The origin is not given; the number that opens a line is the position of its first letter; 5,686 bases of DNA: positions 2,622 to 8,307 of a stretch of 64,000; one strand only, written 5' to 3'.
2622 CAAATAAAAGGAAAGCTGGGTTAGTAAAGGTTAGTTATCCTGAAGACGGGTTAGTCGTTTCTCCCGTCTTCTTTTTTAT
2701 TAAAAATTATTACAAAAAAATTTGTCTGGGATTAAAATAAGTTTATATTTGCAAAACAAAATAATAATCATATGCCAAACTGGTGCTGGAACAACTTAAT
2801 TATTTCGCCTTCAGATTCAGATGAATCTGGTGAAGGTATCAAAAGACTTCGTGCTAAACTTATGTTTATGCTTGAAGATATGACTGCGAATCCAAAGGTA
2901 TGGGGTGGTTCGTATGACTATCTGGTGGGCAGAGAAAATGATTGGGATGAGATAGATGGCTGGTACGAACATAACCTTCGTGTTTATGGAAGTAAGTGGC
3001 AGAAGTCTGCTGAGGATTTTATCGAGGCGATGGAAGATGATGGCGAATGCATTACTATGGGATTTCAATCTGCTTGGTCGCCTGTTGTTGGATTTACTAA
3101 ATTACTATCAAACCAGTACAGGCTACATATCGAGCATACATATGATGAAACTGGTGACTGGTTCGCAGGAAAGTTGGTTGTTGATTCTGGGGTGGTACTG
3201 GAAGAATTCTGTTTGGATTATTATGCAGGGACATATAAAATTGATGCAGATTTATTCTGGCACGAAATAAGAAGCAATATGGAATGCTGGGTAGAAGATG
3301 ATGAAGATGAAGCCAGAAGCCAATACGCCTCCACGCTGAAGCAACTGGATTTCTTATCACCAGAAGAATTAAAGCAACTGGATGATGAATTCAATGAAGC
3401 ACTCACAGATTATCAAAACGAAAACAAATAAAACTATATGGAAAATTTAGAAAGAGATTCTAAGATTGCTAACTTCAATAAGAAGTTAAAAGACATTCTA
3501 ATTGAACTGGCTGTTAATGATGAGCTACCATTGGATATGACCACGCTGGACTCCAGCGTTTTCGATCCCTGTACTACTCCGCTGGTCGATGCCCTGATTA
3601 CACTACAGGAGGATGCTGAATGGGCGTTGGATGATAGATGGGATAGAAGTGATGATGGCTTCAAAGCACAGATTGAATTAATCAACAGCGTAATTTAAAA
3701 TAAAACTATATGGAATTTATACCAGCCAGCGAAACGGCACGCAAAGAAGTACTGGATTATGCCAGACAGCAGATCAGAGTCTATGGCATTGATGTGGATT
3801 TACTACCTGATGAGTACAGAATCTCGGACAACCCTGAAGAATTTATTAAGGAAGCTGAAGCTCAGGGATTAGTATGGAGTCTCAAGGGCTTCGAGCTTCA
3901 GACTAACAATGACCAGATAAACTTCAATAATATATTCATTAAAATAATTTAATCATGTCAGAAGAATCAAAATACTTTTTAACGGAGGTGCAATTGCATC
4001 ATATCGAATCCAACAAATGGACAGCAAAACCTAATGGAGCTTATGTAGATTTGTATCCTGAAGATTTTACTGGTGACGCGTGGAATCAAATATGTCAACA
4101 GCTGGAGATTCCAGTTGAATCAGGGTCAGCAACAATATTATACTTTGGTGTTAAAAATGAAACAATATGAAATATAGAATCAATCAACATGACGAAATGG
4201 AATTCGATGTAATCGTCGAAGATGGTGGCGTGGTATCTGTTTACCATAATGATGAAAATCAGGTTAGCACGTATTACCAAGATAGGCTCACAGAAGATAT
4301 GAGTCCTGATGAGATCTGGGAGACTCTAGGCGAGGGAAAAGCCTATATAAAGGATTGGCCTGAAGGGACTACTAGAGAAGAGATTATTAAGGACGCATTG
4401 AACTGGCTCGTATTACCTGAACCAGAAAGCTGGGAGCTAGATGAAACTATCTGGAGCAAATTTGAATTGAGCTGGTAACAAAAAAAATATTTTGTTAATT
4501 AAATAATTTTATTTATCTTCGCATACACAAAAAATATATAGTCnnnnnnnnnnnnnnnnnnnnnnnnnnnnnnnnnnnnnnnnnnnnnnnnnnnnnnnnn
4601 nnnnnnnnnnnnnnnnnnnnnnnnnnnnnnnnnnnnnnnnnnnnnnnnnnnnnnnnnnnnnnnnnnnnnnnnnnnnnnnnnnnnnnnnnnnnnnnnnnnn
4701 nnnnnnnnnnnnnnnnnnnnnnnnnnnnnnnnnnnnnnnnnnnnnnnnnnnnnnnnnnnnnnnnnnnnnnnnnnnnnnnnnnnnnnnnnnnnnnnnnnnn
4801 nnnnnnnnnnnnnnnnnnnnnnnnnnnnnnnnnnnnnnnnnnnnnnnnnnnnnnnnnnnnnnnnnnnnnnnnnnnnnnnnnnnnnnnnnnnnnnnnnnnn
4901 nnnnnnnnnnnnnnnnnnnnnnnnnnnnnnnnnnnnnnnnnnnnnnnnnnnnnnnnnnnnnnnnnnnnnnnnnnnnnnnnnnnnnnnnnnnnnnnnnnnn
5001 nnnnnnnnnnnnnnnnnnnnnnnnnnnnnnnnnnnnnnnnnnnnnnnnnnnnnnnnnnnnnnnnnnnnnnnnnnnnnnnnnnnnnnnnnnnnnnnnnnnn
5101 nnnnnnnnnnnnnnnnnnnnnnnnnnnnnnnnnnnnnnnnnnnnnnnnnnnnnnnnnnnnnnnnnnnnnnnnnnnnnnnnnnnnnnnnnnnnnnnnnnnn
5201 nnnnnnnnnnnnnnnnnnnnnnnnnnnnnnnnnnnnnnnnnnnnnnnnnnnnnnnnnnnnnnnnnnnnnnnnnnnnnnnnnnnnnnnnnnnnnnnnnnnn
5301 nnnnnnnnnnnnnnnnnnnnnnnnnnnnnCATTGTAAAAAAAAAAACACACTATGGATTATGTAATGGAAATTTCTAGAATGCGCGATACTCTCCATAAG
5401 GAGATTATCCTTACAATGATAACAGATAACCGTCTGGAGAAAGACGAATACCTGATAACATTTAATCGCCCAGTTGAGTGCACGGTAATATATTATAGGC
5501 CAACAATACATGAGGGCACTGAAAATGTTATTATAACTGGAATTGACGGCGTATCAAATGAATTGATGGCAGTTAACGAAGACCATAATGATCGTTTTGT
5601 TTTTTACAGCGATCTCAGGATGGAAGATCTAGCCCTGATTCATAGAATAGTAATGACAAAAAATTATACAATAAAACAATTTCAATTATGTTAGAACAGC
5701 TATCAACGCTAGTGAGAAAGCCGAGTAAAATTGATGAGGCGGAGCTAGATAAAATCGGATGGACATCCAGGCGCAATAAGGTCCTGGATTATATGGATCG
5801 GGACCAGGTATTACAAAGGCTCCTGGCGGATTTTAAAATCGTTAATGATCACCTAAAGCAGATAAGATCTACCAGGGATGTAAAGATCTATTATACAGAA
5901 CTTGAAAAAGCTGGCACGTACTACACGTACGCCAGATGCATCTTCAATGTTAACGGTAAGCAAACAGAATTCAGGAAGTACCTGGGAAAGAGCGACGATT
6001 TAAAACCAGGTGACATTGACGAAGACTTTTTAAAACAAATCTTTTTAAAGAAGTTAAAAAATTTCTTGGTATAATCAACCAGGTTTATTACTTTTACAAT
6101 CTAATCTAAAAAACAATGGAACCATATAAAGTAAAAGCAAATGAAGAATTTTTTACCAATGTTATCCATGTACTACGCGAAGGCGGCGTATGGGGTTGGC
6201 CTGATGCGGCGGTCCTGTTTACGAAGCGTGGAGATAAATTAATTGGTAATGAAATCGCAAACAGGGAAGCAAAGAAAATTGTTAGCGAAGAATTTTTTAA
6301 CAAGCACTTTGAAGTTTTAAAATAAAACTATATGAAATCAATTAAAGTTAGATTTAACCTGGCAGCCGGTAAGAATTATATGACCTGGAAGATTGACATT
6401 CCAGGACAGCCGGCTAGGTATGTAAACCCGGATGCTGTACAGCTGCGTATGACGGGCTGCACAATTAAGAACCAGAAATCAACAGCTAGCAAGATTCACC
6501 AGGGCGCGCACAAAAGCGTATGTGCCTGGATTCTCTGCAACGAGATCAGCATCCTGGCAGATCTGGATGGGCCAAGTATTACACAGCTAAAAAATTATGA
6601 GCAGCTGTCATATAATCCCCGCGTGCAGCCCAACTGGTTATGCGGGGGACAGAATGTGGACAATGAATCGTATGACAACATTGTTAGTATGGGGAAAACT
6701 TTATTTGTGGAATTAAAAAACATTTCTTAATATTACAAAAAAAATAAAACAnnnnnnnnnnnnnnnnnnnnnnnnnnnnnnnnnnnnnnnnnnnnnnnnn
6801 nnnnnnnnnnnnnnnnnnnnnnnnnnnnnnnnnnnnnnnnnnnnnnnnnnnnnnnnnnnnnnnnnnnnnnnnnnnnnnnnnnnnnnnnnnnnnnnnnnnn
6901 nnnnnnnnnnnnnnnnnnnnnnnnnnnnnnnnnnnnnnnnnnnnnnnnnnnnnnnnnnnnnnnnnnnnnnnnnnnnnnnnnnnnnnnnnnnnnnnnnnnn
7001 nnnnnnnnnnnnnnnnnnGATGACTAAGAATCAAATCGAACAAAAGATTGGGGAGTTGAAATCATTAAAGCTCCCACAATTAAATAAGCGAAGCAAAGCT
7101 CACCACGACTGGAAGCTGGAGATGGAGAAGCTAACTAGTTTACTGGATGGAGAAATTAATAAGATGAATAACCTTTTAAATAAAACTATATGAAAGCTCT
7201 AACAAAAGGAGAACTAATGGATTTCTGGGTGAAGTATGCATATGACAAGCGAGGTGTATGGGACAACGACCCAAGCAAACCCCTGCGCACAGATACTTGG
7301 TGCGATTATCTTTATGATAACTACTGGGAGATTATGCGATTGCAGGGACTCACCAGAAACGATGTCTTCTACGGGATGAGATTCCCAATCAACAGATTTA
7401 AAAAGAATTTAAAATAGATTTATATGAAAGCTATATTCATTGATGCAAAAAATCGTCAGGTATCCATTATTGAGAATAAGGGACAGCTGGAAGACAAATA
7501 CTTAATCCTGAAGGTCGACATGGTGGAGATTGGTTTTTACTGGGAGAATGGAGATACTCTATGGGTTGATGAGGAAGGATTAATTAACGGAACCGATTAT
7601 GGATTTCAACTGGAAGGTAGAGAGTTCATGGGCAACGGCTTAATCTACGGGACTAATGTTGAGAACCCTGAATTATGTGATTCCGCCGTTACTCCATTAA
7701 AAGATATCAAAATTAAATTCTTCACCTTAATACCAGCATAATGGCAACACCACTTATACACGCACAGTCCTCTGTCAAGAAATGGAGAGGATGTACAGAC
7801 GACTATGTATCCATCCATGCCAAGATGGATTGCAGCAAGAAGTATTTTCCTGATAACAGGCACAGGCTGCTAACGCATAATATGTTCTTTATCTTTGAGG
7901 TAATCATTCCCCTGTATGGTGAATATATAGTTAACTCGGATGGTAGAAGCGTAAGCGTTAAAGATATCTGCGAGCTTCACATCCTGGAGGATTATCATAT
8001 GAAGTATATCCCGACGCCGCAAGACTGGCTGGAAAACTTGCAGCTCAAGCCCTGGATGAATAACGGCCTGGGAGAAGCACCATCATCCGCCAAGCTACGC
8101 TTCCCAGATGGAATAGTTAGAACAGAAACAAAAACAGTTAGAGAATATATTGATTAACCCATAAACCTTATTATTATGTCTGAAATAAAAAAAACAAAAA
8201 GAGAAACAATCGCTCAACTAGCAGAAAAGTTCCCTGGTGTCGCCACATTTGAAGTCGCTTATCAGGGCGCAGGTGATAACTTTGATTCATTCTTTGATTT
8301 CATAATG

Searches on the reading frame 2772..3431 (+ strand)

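Call 13: search_protein_families(library=phrogs, proteins=[window:2772-3431:+])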
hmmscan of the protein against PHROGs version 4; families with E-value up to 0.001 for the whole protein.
window:2772-3431:+ (219 aa): 1 family
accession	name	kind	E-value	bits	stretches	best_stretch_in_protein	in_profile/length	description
phrog_20518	-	unknown function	7.3e-07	30.3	1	58-133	100-175/177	-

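Call 16: search_protein_families(library=pfam, proteins=[window:2772-3431:+], max_evalue=0.01)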
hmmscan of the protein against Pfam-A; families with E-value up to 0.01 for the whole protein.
window:2772-3431:+ (219 aa): 1 family
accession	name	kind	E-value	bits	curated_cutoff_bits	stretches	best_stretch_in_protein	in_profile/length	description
PF18406.6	DUF1281_C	-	1.2e-08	35.2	22.8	1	89-155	9-76/88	Ferredoxin-like domain in Api92-like protein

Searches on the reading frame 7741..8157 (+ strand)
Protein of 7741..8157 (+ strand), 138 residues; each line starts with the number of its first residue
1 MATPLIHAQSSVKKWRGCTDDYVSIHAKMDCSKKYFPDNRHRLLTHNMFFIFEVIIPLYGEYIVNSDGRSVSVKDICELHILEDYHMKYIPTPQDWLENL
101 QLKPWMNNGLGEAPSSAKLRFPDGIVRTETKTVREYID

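Call 13: search_protein_families(library=phrogs, proteins=[window:7741-8157:+])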
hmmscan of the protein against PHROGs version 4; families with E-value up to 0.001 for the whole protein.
window:7741-8157:+ (138 aa): 2 families
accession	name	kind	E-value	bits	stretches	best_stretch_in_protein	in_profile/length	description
phrog_8143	-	unknown function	7.5e-30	104.6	1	1-110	1-112/130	-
phrog_19073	-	unknown function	8.7e-11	43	1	3-70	2-68/116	-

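Call 16: search_protein_families(library=pfam, proteins=[window:7741-8157:+], max_evalue=0.01)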
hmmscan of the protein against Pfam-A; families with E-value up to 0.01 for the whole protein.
window:7741-8157:+ (138 aa): 1 family
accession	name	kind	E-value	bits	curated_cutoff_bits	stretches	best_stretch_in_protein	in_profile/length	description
PF21866.1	DUF6915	-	4.1e-33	114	27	1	3-106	2-102/102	Domain of unknown function (DUF6915)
